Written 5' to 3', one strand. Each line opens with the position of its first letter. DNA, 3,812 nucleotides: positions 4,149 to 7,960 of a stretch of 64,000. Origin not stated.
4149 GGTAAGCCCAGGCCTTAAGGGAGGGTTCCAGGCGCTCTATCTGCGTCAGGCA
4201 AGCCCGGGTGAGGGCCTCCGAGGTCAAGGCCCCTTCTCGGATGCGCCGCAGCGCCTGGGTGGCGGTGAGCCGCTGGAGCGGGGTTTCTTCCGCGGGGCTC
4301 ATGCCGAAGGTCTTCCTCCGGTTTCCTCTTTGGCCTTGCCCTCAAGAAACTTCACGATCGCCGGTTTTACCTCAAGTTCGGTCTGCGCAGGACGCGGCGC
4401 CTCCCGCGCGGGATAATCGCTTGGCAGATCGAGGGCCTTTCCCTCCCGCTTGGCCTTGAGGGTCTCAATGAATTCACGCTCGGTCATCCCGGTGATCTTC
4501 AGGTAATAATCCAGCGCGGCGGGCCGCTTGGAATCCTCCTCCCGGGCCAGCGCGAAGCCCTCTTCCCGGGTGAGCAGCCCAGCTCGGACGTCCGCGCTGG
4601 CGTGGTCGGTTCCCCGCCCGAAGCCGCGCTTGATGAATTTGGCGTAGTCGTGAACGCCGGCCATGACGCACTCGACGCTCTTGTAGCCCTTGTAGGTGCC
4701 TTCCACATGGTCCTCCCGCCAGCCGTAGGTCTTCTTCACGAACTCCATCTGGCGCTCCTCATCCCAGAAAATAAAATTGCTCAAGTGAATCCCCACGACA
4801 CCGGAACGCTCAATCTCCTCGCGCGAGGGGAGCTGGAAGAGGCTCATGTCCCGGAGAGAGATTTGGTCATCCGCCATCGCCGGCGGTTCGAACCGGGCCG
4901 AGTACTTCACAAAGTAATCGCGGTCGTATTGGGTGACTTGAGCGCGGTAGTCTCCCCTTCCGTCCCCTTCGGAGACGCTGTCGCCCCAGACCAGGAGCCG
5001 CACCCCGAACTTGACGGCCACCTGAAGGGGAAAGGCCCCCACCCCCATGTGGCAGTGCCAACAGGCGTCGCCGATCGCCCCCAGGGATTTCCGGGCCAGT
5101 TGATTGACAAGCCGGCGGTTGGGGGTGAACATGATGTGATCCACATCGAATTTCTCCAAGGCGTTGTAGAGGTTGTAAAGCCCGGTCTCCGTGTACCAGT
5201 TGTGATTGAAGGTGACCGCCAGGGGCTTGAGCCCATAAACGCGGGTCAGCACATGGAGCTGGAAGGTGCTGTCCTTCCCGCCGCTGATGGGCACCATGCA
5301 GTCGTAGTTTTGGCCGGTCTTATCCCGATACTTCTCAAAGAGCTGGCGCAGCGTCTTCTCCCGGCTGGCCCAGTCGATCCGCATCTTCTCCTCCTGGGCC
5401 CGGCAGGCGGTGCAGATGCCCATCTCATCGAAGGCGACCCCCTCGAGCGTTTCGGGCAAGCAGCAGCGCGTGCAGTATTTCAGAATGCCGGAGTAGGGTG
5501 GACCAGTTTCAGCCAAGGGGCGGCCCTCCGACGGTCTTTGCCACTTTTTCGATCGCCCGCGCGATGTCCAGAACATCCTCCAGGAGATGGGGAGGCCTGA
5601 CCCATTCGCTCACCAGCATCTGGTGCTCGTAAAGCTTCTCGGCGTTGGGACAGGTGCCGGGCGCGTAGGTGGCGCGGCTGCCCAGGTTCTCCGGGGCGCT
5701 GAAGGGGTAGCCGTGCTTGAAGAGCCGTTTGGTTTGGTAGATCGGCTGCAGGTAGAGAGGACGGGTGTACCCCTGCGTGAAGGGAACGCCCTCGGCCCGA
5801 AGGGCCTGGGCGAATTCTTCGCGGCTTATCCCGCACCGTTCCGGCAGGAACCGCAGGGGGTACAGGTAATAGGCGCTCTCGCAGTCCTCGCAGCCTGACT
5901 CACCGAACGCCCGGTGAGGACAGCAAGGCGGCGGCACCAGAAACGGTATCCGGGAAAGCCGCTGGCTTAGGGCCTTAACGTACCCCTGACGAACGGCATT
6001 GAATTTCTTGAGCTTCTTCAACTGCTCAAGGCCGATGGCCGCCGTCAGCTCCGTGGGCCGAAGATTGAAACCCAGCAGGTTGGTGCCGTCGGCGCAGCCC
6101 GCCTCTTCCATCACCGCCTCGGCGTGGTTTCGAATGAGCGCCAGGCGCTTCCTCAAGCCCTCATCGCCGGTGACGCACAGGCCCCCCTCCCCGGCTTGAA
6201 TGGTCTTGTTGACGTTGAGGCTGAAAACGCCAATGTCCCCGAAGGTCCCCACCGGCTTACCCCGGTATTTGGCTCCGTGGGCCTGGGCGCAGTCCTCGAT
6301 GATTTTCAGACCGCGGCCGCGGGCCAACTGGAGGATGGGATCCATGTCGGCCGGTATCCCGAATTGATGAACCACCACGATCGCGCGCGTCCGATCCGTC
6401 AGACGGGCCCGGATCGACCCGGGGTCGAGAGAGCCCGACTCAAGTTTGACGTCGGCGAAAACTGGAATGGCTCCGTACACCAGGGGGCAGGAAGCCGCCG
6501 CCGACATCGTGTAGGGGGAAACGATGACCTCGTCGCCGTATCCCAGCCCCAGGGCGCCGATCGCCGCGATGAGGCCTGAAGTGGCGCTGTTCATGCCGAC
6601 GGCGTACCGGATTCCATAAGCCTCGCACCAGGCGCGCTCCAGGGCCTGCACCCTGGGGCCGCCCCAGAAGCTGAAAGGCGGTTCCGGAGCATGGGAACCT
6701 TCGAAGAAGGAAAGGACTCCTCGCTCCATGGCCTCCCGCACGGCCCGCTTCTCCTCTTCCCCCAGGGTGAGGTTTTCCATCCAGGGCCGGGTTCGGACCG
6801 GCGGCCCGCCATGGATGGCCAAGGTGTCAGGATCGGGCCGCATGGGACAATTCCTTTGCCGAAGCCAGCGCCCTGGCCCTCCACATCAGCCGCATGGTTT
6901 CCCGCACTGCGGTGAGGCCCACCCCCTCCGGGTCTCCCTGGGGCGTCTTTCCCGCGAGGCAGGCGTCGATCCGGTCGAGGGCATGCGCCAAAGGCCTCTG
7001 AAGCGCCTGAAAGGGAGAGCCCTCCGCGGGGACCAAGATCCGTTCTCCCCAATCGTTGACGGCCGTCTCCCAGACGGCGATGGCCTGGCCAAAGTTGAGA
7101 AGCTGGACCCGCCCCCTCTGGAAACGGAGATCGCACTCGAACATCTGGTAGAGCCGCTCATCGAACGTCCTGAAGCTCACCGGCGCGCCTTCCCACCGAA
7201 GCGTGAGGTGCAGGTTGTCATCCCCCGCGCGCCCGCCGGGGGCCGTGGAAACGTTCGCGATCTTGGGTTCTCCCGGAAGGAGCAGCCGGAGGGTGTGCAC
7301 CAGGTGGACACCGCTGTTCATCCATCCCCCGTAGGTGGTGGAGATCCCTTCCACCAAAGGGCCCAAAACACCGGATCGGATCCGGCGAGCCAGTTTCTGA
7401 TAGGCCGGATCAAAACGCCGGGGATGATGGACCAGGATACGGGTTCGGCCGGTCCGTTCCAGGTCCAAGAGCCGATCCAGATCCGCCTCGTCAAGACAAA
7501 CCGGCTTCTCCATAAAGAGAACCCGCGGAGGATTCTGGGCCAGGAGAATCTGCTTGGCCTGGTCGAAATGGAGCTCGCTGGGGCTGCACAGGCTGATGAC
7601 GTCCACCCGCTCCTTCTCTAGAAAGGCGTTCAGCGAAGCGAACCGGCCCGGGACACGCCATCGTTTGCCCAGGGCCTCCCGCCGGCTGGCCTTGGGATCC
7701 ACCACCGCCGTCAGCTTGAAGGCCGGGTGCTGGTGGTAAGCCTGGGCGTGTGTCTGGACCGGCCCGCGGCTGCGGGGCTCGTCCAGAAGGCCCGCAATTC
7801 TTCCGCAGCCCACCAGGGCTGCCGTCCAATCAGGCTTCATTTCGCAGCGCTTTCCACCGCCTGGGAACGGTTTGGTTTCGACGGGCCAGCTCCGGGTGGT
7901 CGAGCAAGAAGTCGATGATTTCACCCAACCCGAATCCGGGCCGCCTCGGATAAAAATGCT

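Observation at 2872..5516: Amidase-signature (GatA-like) enzyme translationally coupled to a PP-loop N-acetyl-sugar amidotransferase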

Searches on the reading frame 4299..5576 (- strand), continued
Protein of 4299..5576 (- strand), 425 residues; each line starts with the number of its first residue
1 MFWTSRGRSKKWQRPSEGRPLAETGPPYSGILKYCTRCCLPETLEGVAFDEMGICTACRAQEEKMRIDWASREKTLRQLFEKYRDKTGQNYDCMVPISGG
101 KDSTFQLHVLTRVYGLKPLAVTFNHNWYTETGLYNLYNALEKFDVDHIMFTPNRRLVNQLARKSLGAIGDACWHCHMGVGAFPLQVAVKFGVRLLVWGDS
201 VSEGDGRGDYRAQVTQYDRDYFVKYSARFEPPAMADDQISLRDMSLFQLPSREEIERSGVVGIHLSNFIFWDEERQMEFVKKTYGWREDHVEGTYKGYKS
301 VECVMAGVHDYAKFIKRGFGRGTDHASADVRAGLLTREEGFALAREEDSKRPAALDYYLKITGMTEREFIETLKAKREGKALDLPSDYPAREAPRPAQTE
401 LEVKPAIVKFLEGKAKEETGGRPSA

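Call 46: search_protein_families(library=ncbifam, proteins=[P0122, P0207], max_evalue=0.001)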
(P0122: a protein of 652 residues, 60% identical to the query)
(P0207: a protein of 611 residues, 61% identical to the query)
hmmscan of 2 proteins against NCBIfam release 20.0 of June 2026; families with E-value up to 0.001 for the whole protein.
P0122 (652 aa): 1 family
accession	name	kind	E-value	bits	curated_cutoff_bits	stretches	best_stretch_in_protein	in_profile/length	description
TIGR03573.1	WbuX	subfamily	1.8e-129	432.1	203.2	2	301-640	2-343/344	N-acetyl sugar amidotransferase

P0207 (611 aa): 1 family
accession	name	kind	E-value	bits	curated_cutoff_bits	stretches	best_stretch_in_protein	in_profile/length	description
TIGR03573.1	WbuX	subfamily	6e-106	354.7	203.2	2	260-599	2-343/344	N-acetyl sugar amidotransferase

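Call 69: find_encoding_contigs(protein=P0142, flank=4000, max_places=1)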
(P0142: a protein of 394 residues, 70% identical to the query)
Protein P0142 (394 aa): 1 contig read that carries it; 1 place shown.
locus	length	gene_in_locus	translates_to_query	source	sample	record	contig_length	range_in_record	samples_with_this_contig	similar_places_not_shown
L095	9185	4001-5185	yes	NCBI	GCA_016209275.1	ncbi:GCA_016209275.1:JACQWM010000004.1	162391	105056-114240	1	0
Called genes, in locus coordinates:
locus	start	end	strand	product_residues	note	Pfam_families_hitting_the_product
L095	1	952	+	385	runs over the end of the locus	-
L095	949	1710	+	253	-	PF02348:CTP_transf_3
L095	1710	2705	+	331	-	PF01408:GFO_IDH_MocA, PF22725:GFO_IDH_MocA_C3 (faint)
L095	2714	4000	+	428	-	PF01041:DegT_DnrJ_EryC1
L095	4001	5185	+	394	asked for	-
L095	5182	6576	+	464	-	PF01425:Amidase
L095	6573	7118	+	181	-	PF13302:Acetyltransf_3, PF00583:Acetyltransf_1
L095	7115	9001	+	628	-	-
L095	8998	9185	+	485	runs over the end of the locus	-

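Call 70: find_encoding_contigs(protein=P0130, flank=4000, max_places=1)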
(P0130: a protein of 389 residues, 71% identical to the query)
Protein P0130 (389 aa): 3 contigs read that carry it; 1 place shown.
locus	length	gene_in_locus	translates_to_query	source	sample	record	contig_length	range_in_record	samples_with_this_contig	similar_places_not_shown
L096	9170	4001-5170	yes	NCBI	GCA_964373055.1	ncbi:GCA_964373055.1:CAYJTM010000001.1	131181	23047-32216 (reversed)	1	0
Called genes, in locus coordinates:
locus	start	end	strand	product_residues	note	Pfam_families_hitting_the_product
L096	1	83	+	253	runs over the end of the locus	PF02348:CTP_transf_3, PF12804:NTP_transf_3 (weak)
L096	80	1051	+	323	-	PF01522:Polysacc_deac_1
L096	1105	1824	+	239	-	PF01209:Ubie_methyltran, PF02353:CMAS (weak), PF13489:Methyltransf_23, PF07021:MetW, PF13649:Methyltransf_25, PF13847:Methyltransf_31, PF08241:Methyltransf_11, PF08242:Methyltransf_12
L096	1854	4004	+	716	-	PF01408:GFO_IDH_MocA, PF01041:DegT_DnrJ_EryC1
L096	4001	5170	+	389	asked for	-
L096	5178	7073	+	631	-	-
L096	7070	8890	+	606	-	-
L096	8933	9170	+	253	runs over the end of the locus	PF02348:CTP_transf_3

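Call 71: find_encoding_contigs(protein=P0122, flank=4000, max_places=1)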
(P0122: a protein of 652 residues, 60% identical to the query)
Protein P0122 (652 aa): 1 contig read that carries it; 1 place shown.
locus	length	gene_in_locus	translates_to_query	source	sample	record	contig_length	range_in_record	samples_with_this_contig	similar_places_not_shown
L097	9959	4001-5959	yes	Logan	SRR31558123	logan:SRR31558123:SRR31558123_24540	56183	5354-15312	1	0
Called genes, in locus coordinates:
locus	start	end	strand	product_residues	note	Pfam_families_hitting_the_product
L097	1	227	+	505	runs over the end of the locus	PF02310:B12-binding, PF04055:Radical_SAM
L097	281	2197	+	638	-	PF27878:PFTS_polysacc (weak)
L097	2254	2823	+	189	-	PF13302:Acetyltransf_3, PF13420:Acetyltransf_4, PF13523:Acetyltransf_8 (weak), PF00583:Acetyltransf_1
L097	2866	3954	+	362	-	-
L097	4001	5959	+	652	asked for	-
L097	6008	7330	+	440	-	PF01425:Amidase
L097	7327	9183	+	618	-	PF27859:LIC12162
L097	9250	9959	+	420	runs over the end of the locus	PF01041:DegT_DnrJ_EryC1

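Call 72: find_encoding_contigs(protein=P0207, flank=4000, max_places=1)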
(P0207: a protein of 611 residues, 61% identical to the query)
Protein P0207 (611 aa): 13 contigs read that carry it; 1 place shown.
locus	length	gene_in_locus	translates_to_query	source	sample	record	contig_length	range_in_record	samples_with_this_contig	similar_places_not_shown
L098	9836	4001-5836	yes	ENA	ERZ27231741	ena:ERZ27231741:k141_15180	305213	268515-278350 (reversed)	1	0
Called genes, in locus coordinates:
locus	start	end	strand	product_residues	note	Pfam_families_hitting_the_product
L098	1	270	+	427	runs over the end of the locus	PF01041:DegT_DnrJ_EryC1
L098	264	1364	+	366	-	-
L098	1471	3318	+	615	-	-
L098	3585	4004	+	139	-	PF00583:Acetyltransf_1 (weak), PF13302:Acetyltransf_3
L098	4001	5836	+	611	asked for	-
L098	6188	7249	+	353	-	PF01425:Amidase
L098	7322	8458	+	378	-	-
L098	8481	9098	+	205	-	PF00117:GATase, PF01174:SNO (faint), PF07722:Peptidase_C26 (weak)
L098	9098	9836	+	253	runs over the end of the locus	PF00977:His_biosynth, PF02581:TMP-TENI (faint), PF01207:Dus (faint), PF01180:DHO_dh (faint), PF03060:NMO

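Call 73: find_encoding_contigs(protein=P0130, flank=10000, max_places=3)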
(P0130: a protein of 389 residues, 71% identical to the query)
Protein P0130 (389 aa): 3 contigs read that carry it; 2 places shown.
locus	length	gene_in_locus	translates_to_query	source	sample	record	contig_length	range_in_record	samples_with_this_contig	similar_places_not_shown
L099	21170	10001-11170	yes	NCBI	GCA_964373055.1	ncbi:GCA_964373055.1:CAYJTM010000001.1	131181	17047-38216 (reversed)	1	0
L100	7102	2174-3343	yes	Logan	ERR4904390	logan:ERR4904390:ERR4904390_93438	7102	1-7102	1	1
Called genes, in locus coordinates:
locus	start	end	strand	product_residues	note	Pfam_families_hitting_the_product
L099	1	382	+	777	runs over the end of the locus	-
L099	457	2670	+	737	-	-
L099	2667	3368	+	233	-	PF00535:Glycos_transf_2, PF10111:Glyco_tranf_2_2, PF13641:Glyco_tranf_2_3 (weak)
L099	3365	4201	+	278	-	PF03102:NeuB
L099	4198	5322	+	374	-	-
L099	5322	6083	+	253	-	PF02348:CTP_transf_3, PF12804:NTP_transf_3 (weak)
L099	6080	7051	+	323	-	PF01522:Polysacc_deac_1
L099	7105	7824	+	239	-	PF01209:Ubie_methyltran, PF02353:CMAS (weak), PF13489:Methyltransf_23, PF07021:MetW, PF13649:Methyltransf_25, PF13847:Methyltransf_31, PF08241:Methyltransf_11, PF08242:Methyltransf_12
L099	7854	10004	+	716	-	PF01408:GFO_IDH_MocA, PF01041:DegT_DnrJ_EryC1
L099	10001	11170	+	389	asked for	-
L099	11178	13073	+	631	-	-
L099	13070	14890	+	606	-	-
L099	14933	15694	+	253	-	PF02348:CTP_transf_3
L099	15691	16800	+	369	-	PF13489:Methyltransf_23, PF08241:Methyltransf_11, PF08242:Methyltransf_12, PF13649:Methyltransf_25, PF13847:Methyltransf_31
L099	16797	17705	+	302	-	PF01073:3Beta_HSD, PF01370:Epimerase, PF02719:Polysacc_synt_2, PF04321:RmlD_sub_bind, PF05368:NmrA (weak), PF07993:NAD_binding_4 (faint), PF13460:NAD_binding_10, PF16363:GDP_Man_Dehyd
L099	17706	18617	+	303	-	PF01073:3Beta_HSD, PF01370:Epimerase, PF04321:RmlD_sub_bind, PF07993:NAD_binding_4 (faint), PF16363:GDP_Man_Dehyd, PF02719:Polysacc_synt_2 (weak)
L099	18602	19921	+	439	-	PF09594:GT87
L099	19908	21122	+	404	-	PF13231:PMT_2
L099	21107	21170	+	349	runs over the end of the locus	PF13524:Glyco_trans_1_2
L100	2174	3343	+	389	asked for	-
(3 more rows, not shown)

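Call 76: find_related_loci(query=A3, collection=metagenome_contigs, flank=6000)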
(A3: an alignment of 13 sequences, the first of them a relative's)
Query A3 (401 aa) in metagenome_contigs; peptide patterns used: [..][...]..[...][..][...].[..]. (x = any residue, [..] = any of these).
600 stretches matched a pattern (row limit reached: there are more); 577 encode a relative of the query (tblastn E <= 1e-3); the best 80 are kept; 80 distinct loci.
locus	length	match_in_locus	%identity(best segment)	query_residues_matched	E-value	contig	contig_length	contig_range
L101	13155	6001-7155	79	1-385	0e+0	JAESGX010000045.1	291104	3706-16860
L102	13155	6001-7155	79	1-385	0e+0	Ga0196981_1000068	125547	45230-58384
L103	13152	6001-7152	76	1-385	0e+0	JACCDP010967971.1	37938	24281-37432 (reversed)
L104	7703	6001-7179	74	1-390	0e+0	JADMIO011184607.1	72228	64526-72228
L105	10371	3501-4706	72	1-399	0e+0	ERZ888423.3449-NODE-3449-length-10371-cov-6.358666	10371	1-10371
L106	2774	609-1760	75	1-385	0e+0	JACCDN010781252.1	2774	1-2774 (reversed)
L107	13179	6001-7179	74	1-390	0e+0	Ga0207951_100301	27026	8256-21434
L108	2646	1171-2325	72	1-386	0e+0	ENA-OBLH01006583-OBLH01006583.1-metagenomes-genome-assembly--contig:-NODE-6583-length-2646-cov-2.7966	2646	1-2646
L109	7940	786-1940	71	1-386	0e+0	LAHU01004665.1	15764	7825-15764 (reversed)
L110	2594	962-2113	70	1-385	0e+0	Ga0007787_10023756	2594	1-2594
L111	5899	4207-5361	69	1-386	0e+0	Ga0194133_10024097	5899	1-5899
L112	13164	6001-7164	65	1-389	8e-179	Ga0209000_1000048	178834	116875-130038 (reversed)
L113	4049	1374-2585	62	1-399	9e-179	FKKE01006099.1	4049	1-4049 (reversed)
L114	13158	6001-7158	64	1-385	2e-170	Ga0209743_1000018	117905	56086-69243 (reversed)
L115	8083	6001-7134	64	1-378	6e-170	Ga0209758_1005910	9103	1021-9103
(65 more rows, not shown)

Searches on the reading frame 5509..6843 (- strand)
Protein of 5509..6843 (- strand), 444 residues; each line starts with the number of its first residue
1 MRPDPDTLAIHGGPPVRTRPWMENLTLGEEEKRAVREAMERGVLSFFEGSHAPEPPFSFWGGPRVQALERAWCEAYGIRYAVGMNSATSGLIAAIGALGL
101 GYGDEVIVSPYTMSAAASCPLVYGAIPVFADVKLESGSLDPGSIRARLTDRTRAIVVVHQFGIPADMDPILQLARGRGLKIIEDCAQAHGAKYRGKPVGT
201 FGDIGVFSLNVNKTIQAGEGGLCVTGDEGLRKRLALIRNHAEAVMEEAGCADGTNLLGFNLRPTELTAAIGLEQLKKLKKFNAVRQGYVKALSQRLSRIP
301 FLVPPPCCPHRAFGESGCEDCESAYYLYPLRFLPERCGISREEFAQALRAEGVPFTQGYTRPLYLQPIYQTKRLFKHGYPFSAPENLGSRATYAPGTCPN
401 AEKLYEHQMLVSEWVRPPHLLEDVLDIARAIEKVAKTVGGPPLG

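Call 3: search_protein_families(library=pfam, proteins=[window:5509-6843:-])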
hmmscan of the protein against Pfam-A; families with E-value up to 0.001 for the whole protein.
window:5509-6843:- (444 aa): 1 family
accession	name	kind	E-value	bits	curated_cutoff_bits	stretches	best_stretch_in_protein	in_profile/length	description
PF01041.23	DegT_DnrJ_EryC1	-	2e-78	264.6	19.8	1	62-373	23-321/360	DegT/DnrJ/EryC1/StrS aminotransferase family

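Call 4: search_protein_families(library=ncbifam, proteins=[window:5509-6843:-])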
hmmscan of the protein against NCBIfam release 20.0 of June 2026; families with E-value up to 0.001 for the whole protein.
window:5509-6843:- (444 aa): 8 families
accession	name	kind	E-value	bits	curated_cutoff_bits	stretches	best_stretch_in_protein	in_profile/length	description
TIGR03588.1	PseC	equivalog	1.4e-61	208.5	423.5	1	61-374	28-339/380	UDP-4-amino-4,6-dideoxy-N-acetyl-beta-L-altrosamine transaminase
NF008658.2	PRK11658.1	equivalog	1.6e-49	168.6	631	1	61-353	31-318/379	UDP-4-amino-4-deoxy-L-arabinose aminotransferase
TIGR04181.1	NHT_00031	hypoth_equivalog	1.2e-45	156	420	1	62-372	29-338/359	LegC family aminotransferase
NF008687.0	PRK11706.1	equivalog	7.1e-40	136.9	375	1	77-298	45-269/375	dTDP-4-amino-4,6-dideoxygalactose transaminase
TIGR04427.1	PLP_DesI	equivalog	1.7e-39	136.1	650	1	61-373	50-344/390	dTDP-4-dehydro-6-deoxyglucose aminotransferase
NF011936.0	PRK15407.1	equivalog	2.4e-38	132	423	2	66-251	68-261/440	lipopolysaccharide biosynthesis protein RfbH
TIGR02379.1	ECA_wecE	subfamily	1.3e-32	113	434.85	1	77-285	45-257/376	dTDP-4-amino-4,6-dideoxy-D-glucose transaminase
NF009079.0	PRK12414.1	subfamily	6.4e-05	22.1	481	1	84-158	96-169/384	methionine aminotransferase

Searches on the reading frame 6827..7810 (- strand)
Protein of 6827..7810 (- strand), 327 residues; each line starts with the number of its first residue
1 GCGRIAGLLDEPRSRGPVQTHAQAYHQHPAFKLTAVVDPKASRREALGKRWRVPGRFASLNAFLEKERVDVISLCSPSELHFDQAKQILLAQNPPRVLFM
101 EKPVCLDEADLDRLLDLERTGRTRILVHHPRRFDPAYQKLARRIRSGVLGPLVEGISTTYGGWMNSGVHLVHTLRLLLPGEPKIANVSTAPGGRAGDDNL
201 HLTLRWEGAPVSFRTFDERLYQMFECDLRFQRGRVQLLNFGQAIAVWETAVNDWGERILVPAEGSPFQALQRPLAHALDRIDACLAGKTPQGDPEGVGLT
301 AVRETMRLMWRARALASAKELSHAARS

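Call 65: search_solved_structures(query=window:6827-7810:-, max_evalue=0.001)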
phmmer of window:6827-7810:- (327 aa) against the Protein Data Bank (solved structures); distinct sequences matched with E-value up to 0.001: 28.
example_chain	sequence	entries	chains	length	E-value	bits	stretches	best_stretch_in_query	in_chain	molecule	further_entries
7wzd_A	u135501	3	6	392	2e-10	43.6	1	25-152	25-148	4,5-dihydroxyphthalate dehydrogenase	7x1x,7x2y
3moi_A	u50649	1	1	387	6.6e-10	41.9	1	22-151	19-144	Probable dehydrogenase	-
3i23_A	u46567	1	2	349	4.7e-08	35.8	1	56-154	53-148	Oxidoreductase, Gfo/Idh/MocA family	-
3fd8_A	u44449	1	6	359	5e-08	35.7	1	56-154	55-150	Oxidoreductase, Gfo/Idh/MocA family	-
4hkt_A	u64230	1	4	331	1.3e-07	34.3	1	19-154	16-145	Inositol 2-dehydrogenase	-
3hnp_A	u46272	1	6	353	1.8e-07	33.8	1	59-154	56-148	Oxidoreductase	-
3ezy_A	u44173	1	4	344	1.9e-07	33.8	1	33-151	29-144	Dehydrogenase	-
3ec7_A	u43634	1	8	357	3.1e-07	33.1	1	32-151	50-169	Putative Dehydrogenase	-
8qc2_A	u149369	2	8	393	7.2e-07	31.9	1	24-151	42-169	Gfo/Idh/MocA family oxidoreductase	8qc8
6o15_A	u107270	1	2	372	2.7e-06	30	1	25-167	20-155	Uncharacterized oxidoreductase YjhC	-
8qc3_A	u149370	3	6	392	5.7e-06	28.9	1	24-151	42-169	Oxidoreductase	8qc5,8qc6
9m37_A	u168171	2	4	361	6.6e-06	28.7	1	19-169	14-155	P581a DgpA2 and isoorientin complex structure | Gfo/Idh/MocA family protein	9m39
3e18_A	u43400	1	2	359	7.2e-06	28.6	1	34-154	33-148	oxidoreductase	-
3db2_A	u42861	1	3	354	2e-05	27.1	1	22-151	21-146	putative NADPH-dependent oxidoreductase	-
4had_A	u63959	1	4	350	4.5e-05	26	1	33-156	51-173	Probable oxidoreductase protein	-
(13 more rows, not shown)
